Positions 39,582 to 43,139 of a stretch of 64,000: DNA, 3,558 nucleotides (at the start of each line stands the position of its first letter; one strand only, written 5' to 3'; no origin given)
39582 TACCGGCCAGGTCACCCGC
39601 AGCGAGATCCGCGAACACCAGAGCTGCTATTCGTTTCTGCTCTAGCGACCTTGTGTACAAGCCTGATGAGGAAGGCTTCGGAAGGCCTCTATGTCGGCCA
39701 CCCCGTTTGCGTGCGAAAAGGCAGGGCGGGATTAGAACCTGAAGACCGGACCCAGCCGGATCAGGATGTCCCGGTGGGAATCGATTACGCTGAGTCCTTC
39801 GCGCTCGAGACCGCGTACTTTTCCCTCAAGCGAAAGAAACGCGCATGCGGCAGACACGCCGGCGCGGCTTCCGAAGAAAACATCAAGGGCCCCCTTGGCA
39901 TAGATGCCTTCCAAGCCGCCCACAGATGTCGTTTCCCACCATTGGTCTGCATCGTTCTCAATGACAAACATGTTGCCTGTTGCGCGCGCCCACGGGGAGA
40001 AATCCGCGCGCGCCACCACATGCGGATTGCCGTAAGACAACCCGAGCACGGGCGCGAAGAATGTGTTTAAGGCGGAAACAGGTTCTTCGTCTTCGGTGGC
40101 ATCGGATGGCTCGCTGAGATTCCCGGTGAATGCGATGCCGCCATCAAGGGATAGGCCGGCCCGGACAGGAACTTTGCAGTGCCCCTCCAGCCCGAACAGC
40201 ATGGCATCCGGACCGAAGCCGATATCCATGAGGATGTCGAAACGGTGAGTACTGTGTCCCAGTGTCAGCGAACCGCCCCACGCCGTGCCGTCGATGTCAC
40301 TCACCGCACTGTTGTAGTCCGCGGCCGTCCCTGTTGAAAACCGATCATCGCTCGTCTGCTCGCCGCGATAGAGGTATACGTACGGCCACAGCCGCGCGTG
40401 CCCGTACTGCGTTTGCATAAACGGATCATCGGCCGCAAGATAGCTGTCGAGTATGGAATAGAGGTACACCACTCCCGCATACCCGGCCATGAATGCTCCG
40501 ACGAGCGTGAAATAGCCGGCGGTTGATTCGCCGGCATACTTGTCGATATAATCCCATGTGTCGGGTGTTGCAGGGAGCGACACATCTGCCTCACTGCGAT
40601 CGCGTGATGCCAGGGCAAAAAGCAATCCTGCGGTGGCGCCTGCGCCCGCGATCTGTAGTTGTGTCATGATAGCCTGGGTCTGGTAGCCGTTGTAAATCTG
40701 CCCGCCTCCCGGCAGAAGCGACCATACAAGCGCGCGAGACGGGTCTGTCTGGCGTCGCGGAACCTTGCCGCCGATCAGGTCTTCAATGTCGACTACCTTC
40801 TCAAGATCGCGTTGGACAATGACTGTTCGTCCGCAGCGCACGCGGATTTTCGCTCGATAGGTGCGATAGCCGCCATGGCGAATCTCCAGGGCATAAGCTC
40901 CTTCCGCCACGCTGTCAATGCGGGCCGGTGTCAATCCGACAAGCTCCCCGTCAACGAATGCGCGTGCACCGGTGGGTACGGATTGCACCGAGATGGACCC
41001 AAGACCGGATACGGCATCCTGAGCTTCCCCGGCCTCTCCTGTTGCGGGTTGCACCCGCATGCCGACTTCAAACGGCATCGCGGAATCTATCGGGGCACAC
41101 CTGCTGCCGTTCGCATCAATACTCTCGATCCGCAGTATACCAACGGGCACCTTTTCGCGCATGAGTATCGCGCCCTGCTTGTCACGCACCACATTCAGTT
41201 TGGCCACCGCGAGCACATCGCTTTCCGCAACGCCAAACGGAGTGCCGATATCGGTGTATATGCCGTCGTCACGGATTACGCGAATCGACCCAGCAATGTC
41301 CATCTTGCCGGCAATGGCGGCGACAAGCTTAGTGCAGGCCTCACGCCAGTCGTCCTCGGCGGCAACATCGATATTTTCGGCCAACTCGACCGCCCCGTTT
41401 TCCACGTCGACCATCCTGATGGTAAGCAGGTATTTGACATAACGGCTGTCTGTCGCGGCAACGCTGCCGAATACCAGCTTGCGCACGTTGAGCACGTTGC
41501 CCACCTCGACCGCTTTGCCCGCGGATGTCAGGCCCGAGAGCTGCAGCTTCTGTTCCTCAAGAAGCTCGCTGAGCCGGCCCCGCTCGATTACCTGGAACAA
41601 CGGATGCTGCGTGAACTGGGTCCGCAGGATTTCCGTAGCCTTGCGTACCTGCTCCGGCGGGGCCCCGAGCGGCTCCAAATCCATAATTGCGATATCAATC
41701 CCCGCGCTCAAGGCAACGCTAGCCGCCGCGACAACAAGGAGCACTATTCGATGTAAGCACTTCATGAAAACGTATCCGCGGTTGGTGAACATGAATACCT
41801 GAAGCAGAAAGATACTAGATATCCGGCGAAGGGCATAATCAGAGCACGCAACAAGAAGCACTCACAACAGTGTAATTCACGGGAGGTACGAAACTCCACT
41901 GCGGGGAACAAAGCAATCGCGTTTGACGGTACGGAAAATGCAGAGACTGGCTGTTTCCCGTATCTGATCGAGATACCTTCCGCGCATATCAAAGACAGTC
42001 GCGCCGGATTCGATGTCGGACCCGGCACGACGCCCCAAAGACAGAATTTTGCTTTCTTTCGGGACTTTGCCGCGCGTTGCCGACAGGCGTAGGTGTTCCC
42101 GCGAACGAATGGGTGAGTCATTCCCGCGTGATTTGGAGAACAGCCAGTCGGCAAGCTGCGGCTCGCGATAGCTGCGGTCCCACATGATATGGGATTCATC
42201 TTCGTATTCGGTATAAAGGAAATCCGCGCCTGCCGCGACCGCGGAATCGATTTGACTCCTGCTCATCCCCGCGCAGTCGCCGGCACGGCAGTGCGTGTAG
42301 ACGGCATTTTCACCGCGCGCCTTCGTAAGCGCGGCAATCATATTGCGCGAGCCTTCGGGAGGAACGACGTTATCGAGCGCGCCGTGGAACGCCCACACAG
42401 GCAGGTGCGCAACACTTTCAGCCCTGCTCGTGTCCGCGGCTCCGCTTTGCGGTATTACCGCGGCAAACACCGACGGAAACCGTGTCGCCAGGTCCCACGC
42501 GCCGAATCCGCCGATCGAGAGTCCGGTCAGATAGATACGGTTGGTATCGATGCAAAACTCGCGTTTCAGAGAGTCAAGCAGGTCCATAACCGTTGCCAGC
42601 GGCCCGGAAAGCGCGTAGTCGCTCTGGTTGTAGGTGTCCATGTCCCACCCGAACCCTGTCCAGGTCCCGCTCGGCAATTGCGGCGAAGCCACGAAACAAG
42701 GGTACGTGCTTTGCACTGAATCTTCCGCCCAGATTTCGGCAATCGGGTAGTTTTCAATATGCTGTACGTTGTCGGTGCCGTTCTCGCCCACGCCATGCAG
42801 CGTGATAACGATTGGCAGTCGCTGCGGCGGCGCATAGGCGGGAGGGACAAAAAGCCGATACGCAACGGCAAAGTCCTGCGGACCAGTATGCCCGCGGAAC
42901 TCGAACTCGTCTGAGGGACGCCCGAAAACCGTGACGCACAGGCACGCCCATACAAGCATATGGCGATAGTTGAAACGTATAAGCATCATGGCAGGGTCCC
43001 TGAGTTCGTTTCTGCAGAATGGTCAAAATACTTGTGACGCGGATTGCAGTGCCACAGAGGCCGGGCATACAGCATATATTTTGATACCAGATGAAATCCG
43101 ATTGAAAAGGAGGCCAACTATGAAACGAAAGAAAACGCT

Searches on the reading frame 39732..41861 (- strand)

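Call 75: search_protein_families(library=pfam, proteins=[window:39732-41861:-], max_evalue=0.001)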
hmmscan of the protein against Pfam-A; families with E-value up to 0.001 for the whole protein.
window:39732-41861:- (709 aa): 2 families
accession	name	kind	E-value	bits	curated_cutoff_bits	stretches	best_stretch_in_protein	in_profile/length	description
PF08308.17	PEGA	-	4.3e-14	52.6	20.8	1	288-355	2-69/71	PEGA domain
PF03783.19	CsgG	-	4e-09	36.5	20.8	1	73-139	38-103/210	Curli production assembly/transport component CsgG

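Call 77: search_protein_families(library=ncbifam, proteins=[window:39732-41861:-], max_evalue=0.01)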
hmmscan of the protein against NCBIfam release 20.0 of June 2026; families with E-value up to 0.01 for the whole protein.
window:39732-41861:- (709 aa): 2 families
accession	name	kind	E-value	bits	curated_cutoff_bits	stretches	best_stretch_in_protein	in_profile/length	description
TIGR02722.1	lp_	equivalog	0.00036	20.6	110.55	1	72-159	87-180/189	penicillin-binding protein activator LpoB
NF047815.1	LIC10124_lipo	equivalog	0.0021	16.7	650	1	288-349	198-259/516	LIC10124 family lipoprotein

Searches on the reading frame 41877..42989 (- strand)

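Call 75: search_protein_families(library=pfam, proteins=[window:41877-42989:-], max_evalue=0.001)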
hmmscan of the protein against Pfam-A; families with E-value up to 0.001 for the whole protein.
window:41877-42989:- (370 aa): 6 families
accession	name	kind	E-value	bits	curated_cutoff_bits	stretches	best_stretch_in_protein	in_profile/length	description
PF10503.15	Esterase_PHB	-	1.5e-11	44.4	23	1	43-252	2-184/219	Esterase PHB depolymerase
PF00326.27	Peptidase_S9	-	1.8e-09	37.9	22.6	1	134-196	48-110/213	Prolyl oligopeptidase family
PF00756.26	Esterase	-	7.6e-07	29.6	22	1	46-283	12-166/251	Putative esterase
PF12146.15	Hydrolase_4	-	1.4e-05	25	27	0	186-234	182-230/239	Serine aminopeptidase, S33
PF02230.22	Abhydrolase_2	-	6.1e-05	23.4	23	1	59-226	15-187/217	Phospholipase/Carboxylesterase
PF01738.24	DLH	-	0.00025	21.2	21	1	137-232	84-180/217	Dienelactone hydrolase family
